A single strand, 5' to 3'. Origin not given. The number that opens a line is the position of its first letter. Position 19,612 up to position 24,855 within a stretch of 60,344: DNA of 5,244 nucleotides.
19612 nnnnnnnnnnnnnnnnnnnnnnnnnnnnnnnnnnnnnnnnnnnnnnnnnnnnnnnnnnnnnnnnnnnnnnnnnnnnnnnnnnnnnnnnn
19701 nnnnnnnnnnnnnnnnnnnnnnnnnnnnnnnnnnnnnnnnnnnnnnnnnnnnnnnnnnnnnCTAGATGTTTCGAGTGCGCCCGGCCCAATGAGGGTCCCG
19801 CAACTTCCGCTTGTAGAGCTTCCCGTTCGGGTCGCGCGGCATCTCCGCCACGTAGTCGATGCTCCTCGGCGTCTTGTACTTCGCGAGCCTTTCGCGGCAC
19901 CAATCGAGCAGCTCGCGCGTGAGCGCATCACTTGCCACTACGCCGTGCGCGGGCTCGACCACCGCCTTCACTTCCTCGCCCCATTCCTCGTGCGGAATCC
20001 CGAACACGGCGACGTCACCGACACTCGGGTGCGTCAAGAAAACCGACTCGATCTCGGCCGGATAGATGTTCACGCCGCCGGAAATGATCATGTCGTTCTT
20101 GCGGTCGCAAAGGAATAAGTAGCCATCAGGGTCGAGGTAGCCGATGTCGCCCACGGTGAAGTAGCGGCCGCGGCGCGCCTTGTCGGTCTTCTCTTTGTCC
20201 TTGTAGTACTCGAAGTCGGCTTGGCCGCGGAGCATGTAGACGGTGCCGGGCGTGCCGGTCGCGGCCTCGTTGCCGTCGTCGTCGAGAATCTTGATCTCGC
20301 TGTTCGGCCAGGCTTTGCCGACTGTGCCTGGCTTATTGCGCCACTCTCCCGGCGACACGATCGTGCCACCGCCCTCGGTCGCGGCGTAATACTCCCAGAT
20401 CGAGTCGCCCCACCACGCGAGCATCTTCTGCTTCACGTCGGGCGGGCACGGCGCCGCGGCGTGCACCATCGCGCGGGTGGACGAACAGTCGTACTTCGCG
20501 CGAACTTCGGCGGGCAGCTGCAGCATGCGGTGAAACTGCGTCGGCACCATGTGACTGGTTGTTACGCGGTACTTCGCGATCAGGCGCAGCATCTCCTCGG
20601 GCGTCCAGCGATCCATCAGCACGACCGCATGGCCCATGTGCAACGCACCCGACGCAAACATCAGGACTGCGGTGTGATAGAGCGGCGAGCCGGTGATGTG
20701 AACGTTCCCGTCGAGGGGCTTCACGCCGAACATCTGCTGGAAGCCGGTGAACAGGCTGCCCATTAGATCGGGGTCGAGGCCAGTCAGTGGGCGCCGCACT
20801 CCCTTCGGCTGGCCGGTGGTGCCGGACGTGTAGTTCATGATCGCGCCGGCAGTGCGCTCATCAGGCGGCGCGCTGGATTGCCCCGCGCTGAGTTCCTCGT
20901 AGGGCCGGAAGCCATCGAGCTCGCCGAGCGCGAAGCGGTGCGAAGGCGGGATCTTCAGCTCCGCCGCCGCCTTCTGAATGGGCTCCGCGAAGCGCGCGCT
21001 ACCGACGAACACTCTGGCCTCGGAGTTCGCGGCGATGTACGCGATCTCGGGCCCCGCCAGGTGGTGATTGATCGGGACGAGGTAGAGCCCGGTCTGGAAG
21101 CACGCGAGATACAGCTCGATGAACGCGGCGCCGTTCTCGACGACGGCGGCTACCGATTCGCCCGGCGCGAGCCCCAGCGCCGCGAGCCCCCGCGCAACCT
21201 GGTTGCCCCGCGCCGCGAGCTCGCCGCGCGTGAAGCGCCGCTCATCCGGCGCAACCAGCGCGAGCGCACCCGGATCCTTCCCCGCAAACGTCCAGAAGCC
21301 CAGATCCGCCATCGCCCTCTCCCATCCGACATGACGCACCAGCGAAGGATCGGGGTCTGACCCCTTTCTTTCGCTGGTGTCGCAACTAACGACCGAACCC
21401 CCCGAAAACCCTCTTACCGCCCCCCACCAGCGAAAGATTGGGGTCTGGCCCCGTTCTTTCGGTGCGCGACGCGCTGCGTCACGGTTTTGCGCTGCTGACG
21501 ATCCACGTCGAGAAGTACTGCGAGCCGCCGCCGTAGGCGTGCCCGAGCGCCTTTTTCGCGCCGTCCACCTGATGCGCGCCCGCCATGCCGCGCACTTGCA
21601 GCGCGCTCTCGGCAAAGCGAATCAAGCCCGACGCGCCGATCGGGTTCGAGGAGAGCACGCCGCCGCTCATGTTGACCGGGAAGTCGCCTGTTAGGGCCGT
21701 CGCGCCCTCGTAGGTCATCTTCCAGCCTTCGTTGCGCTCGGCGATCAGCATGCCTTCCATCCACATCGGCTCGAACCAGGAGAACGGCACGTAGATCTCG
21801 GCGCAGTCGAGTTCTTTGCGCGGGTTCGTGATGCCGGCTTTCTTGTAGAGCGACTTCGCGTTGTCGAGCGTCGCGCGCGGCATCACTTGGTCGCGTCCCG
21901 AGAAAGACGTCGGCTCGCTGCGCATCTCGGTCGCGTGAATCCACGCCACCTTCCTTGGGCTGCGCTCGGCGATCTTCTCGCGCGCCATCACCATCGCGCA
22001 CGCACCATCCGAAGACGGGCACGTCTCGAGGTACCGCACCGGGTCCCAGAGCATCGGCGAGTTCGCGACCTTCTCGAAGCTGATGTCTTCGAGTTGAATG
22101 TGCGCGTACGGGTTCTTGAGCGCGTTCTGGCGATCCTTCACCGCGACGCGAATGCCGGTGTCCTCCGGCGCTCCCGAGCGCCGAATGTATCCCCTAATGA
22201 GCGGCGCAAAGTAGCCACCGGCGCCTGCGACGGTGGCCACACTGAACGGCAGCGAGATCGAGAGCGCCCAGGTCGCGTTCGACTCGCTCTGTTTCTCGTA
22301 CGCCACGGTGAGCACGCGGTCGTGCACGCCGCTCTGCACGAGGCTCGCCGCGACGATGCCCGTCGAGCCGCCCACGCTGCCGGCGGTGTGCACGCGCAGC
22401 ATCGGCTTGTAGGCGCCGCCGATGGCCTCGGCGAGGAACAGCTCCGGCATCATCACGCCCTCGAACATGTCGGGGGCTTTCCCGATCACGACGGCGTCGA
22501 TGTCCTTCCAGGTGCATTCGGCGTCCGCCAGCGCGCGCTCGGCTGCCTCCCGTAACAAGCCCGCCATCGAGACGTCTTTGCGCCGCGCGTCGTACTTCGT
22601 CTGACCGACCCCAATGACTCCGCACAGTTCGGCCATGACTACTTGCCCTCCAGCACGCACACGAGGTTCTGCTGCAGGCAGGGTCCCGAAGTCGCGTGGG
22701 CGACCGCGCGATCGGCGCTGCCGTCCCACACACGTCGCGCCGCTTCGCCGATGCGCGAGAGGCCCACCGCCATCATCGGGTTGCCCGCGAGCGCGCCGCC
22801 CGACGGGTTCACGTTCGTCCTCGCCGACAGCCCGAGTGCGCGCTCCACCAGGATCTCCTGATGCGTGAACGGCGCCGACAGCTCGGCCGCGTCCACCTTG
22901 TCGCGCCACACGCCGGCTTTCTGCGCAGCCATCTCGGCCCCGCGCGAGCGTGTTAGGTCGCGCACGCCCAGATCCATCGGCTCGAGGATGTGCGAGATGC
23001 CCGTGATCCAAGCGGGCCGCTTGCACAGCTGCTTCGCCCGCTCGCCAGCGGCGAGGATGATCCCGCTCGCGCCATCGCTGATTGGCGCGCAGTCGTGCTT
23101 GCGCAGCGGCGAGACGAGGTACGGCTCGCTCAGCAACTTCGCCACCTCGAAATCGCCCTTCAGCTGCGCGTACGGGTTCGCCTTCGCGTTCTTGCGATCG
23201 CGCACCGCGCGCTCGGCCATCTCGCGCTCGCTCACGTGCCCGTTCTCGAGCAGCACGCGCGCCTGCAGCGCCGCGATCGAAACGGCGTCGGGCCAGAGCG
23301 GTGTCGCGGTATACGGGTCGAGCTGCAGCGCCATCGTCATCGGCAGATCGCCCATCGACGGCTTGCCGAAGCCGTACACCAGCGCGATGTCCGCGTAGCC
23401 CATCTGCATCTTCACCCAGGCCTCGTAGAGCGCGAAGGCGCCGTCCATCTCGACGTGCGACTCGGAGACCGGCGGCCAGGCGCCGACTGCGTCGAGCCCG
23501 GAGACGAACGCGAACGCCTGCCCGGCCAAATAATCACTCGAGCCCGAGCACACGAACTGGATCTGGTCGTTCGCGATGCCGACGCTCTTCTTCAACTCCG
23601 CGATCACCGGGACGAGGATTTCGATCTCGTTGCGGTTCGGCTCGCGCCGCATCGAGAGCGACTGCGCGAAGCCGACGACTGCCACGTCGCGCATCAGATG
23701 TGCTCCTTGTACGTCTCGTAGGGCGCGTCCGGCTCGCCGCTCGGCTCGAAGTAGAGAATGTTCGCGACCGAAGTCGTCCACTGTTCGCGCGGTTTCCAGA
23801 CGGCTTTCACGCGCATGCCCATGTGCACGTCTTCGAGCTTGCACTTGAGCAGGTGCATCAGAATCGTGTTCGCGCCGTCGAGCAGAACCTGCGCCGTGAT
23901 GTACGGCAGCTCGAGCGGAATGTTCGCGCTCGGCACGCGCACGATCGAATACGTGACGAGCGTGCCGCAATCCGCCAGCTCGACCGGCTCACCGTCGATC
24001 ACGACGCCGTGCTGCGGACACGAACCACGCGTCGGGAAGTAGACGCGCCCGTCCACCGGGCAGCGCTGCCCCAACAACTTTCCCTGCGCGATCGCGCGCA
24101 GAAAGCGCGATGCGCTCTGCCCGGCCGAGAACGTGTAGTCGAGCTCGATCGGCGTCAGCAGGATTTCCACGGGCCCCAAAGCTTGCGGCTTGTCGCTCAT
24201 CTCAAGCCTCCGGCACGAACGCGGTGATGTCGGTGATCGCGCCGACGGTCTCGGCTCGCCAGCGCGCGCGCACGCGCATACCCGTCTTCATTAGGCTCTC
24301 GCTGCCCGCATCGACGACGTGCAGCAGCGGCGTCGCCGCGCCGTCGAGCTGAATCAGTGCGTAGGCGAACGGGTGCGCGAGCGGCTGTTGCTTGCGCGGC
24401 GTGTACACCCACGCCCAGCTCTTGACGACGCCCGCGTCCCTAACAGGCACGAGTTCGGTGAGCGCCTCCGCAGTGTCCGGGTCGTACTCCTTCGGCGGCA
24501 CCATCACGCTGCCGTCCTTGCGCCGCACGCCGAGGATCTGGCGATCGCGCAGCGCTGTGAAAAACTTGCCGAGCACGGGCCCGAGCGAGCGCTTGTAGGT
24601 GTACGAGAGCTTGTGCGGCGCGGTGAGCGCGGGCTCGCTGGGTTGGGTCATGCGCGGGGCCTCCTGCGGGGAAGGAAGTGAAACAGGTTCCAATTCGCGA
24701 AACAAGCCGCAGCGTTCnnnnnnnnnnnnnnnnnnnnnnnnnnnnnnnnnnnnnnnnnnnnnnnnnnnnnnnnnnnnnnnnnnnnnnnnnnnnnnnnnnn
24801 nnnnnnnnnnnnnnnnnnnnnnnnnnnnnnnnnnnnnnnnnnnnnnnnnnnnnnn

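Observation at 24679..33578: Three exact matches to the actinobacterial KstR operator consensus, all at promoter positions of a Gram-negative acyl-CoA catabolic cluster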

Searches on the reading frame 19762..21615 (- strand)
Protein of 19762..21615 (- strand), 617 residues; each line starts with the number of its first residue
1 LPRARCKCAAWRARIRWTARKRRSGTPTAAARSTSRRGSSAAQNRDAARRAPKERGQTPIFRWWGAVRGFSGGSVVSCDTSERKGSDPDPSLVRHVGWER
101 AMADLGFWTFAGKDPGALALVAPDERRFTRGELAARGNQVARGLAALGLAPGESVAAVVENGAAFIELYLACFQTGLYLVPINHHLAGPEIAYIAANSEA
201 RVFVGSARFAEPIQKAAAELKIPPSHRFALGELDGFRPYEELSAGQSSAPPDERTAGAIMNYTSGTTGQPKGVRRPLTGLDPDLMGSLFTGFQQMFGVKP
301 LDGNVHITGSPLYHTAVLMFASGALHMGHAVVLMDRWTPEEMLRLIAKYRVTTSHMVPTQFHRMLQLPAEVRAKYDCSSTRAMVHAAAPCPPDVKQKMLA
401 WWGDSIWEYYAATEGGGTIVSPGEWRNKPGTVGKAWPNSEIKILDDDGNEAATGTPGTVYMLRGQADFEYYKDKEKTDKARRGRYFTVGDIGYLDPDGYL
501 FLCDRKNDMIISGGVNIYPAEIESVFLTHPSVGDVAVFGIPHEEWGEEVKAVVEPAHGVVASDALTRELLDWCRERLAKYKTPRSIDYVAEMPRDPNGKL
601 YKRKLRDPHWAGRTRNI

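Call 8: search_protein_families(library=pfam, proteins=[window:19762-21615:-], max_evalue=0.001)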
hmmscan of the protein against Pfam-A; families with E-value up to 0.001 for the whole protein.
window:19762-21615:- (617 aa): 2 families
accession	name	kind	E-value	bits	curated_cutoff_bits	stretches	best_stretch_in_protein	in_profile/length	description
PF00501.34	AMP-binding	-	1.2e-66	225.5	29.9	1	108-461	2-374/384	AMP-binding enzyme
PF13193.12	AMP-binding_C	-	4.3e-19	69.6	24.5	1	521-599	1-76/76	AMP-binding enzyme C-terminal domain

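Call 62: search_protein_families(library=ncbifam, proteins=[window:19762-21615:-], max_evalue=1e-30)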
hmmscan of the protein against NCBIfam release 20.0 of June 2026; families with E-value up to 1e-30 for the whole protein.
window:19762-21615:- (617 aa): 57 families (the best 25 are shown)
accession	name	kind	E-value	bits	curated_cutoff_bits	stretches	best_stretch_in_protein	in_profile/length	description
NF038341.1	ligase_FadD4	exception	6.9e-147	489.8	850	1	120-605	15-500/506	fatty-acid--CoA ligase FadD4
NF009071.0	PRK12406.1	subfamily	4.3e-146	487.3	701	1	121-617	6-510/510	acyl-CoA synthetase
NF009929.0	PRK13390.1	equivalog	5.6e-127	424.1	951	1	131-606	28-501/501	acyl-CoA synthetase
NF004837.0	PRK06187.1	subfamily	3.5e-106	355.5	476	1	116-615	23-528/531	long-chain-fatty-acid--CoA ligase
NF006182.0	PRK08316.1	subfamily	2.9e-91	306.5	663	1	112-608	22-516/523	fatty acyl-CoA synthetase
NF005702.0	PRK07514.1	subfamily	1.9e-73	247.5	558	1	113-609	15-500/506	malonyl-CoA synthase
NF004797.0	PRK06145.1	equivalog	1e-71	241.8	850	1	110-608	11-494/499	acyl-CoA synthetase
NF005676.0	PRK07470.1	equivalog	1.8e-71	241.4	774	1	113-607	32-527/544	acyl-CoA synthetase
NF009921.1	PRK13382.1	exception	1.2e-70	238.7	850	1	105-605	40-528/529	acyl-CoA ligase FadD12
NF005863.0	PRK07798.1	subfamily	4.7e-70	236.7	543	1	117-600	20-522/540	acyl-CoA synthetase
NF038344.1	bile_CoA_BaiB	exception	5e-70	236.3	650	1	125-605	44-497/504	bile acid--CoA ligase BaiB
NF052269.1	Staph_lig_FadD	equivalog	4.5e-68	229.8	650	1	125-606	25-490/499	long-chain-fatty-acid--CoA ligase FadD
NF005307.0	PRK06839.1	equivalog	1.1e-67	228.8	748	1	114-606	15-490/496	o-succinylbenzoate--CoA ligase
NF002966.0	PRK03640.1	equivalog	3.7e-67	227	556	1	115-607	16-478/483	o-succinylbenzoate--CoA ligase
NF009233.0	PRK12583.1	subfamily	5e-67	226.5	832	1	259-607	205-548/558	fatty acid CoA ligase family protein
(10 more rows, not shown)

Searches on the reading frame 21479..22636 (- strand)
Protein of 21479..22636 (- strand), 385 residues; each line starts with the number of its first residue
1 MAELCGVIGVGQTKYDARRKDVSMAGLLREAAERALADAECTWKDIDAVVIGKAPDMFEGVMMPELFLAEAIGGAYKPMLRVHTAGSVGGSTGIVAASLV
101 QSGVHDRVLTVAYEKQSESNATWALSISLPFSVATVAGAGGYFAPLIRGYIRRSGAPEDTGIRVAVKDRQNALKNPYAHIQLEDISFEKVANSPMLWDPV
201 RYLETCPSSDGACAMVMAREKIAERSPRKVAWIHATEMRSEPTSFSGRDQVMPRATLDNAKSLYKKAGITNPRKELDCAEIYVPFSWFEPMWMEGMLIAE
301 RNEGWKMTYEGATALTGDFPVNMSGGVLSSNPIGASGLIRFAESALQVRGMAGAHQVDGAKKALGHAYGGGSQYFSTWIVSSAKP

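Call 39: search_solved_structures(query=window:21479-22636:-, max_evalue=1e-10)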
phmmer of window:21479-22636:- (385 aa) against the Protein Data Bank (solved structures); distinct sequences matched with E-value up to 1e-10: 15.
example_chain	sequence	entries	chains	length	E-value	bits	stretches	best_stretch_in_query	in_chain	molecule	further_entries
4yzo_A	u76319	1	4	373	7.9e-43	150.2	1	6-370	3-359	Putative acyl-CoA acyltransferase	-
6hsj_A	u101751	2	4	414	7.7e-33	117.3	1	7-373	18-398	SCP2-thiolase (type-1)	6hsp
6hrv_A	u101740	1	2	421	8.2e-33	117.2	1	7-373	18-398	SCP2-thiolase (type-1)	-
7yvy_A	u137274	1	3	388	3.5e-31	111.8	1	7-372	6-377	Acetyl-CoA acetyltransferase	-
7pxp_C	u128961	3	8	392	4.5e-31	111.5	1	7-372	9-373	Benzoylsuccinyl-CoA thiolase subunit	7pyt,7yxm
6esq_A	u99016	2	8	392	2.9e-23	85.8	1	6-348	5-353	acetoacetyl-CoA thiolase | Acetyl-CoA acetyltransferase thiolase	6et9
4u4e_A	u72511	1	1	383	3.4e-19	72.4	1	6-373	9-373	Thiolase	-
3zbl_A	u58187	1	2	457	4.1e-15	58.9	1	75-367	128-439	3-KETOACYL-COA THIOLASE-LIKE PROTEIN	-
3zbk_A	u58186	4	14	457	4.2e-15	58.9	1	75-366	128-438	3-KETOACYL-COA THIOLASE-LIKE PROTEIN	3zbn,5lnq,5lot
3zbg_A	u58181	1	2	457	1.1e-14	57.6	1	75-366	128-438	3-KETOACYL-COA THIOLASE-LIKE PROTEIN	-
6ok1_A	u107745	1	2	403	2.9e-13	52.9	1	6-352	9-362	Lipid-transfer protein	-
9myr_A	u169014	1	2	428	5.3e-12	48.7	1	153-366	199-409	Nonspecific lipid-transfer protein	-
4bia_A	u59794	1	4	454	2.9e-11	46.3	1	163-359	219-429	3-KETOACYL-COA THIOLASE, PUTATIVE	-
4bi9_A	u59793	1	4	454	5.5e-11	45.4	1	163-359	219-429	3-KETOACYL-COA THIOLASE, PUTATIVE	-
5m3k_C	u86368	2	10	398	6e-11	45.2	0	259-381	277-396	2,4-diacetylphloroglucinol biosynthesis protein PhlC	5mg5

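Call 62: search_protein_families(library=ncbifam, proteins=[window:21479-22636:-], max_evalue=1e-30)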
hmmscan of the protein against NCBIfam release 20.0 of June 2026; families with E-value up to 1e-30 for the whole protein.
window:21479-22636:- (385 aa): 14 families
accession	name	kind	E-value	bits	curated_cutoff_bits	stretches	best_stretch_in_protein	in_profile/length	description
NF006180.0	PRK08313.1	subfamily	3.1e-197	655.1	514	1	2-385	3-387/389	thiolase domain-containing protein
NF004721.0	PRK06065.1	equivalog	1e-65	222.1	455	1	6-372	13-383/393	thiolase domain-containing protein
NF004720.0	PRK06064.1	subfamily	1.3e-58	198.6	420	1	7-382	6-387/389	thiolase domain-containing protein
NF004810.0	PRK06157.1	equivalog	3.2e-53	181.3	403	1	6-372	10-385/400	acetyl-CoA acetyltransferase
NF009228.0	PRK12578.1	subfamily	2.3e-44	151.6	485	1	4-375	4-380/387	thiolase domain-containing protein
NF004722.0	PRK06066.1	equivalog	4.3e-44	151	516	1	5-369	6-371/385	thiolase domain-containing protein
NF006102.0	PRK08256.1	subfamily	1.8e-43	149.1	436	1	5-372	5-383/394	lipid-transfer protein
NF005704.0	PRK07516.1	subfamily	2.5e-42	145.2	412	1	7-371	6-376/389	thiolase domain-containing protein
NF004982.0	PRK06365.1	equivalog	1.1e-40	140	695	0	8-235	21-255/430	thiolase domain-containing protein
NF053570.1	AcCoTHIOL_METTL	equivalog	3e-40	138.2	600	1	6-381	5-382/385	acetyl-CoA acetyltransferase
NF004715.0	PRK06059.1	equivalog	2.8e-35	122.1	424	1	7-369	8-387/399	lipid-transfer protein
NF004811.0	PRK06158.1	subfamily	5.9e-34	117.7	421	1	8-380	13-378/384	acetyl-CoA acetyltransferase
NF053628.1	BnzsclthlBbsBGT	equivalog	2.4e-32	112.2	750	1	7-372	9-372/389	benzoylsuccinyl-CoA thiolase subunit BbsB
NF005892.0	PRK07855.1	subfamily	2.6e-32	112.2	469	1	5-364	8-373/390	lipid-transfer protein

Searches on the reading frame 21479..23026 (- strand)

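Call 8: search_protein_families(library=pfam, proteins=[window:21479-23026:-], max_evalue=0.001)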
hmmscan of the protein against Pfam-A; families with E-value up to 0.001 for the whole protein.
window:21479-23026:- (515 aa): 2 families
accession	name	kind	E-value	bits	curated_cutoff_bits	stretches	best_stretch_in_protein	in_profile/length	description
PF22691.2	Thiolase_C_1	-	4.2e-27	95.1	28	1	374-510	8-142/144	Thiolase C-terminal domain-like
PF00108.29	Thiolase_N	-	0.00012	22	26.4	1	145-251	14-120/260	Thiolase, N-terminal domain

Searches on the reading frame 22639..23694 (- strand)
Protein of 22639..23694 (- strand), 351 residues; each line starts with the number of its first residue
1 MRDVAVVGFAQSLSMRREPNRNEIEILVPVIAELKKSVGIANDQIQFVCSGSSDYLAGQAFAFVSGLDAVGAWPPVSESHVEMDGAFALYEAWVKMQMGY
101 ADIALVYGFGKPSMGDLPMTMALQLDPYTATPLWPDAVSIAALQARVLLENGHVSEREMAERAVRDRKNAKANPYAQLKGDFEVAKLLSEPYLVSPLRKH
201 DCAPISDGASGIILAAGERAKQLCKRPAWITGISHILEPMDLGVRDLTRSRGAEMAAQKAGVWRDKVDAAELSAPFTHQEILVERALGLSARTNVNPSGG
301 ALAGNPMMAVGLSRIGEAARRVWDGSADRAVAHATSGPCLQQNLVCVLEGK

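Call 62: search_protein_families(library=ncbifam, proteins=[window:22639-23694:-], max_evalue=1e-30)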
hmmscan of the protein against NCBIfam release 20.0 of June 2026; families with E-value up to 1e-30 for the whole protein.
window:22639-23694:- (351 aa): 3 families
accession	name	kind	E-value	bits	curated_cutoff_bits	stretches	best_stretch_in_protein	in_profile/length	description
NF005924.0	PRK07937.1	subfamily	2e-156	520.9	419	1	1-351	2-352/353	lipid-transfer protein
NF004720.0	PRK06064.1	subfamily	2.3e-32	112.2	420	0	1-292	1-303/389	thiolase domain-containing protein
NF006180.0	PRK08313.1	subfamily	4.4e-31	108.1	514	0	3-291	5-302/389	thiolase domain-containing protein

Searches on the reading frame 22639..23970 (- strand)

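Call 8: search_protein_families(library=pfam, proteins=[window:22639-23970:-], max_evalue=0.001)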
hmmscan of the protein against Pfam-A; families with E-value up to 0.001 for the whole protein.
window:22639-23970:- (443 aa): 3 families
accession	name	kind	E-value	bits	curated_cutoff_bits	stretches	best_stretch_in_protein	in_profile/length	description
PF22691.2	Thiolase_C_1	-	1.9e-06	28.1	28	0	342-384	21-63/144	Thiolase C-terminal domain-like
PF02803.24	Thiolase_C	-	0.00021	21.4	27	1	346-410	29-93/123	Thiolase, C-terminal domain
PF00108.29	Thiolase_N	-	0.00089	19.1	26.4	0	177-269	88-191/260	Thiolase, N-terminal domain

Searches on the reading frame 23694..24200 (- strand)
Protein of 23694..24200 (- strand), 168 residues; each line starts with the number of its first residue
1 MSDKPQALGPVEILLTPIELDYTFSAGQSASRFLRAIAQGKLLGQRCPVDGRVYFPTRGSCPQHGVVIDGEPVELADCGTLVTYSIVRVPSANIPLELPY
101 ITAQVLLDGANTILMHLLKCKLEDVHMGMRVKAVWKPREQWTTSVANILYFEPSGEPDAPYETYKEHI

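Call 8: search_protein_families(library=pfam, proteins=[window:23694-24200:-], max_evalue=0.001)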
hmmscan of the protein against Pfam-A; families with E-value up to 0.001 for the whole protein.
window:23694-24200:- (168 aa): 2 families
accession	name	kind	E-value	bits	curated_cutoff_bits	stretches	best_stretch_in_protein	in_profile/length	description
PF01796.24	OB_ChsH2_C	-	1.1e-12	48.1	27.1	1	73-136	2-65/65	ChsH2, C-terminal OB-fold domain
PF12172.15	zf-ChsH2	-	4.4e-05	23.6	23.2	1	36-62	3-29/37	ChsH2, rubredoxin-like zinc ribbon domain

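Call 62: search_protein_families(library=ncbifam, proteins=[window:23694-24200:-], max_evalue=1e-30)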
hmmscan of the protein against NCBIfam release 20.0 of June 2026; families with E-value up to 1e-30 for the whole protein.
window:23694-24200:- (168 aa): 0 families

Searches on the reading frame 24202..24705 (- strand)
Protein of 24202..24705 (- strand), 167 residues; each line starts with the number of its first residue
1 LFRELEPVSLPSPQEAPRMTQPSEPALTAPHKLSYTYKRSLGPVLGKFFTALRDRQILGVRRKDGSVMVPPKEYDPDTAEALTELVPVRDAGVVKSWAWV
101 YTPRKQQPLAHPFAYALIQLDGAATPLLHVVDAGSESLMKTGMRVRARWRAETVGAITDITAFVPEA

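Call 8: search_protein_families(library=pfam, proteins=[window:24202-24705:-], max_evalue=0.001)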
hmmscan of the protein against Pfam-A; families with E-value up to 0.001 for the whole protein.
window:24202-24705:- (167 aa): 1 family
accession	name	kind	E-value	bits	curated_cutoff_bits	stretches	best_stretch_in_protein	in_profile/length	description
PF01796.24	OB_ChsH2_C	-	1.7e-10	41.1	27.1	1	86-150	2-65/65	ChsH2, C-terminal OB-fold domain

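Call 11: search_protein_families(library=ncbifam, proteins=[window:24202-24705:-], max_evalue=0.00001)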
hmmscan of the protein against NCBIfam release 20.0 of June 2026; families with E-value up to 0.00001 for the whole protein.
window:24202-24705:- (167 aa): 0 families
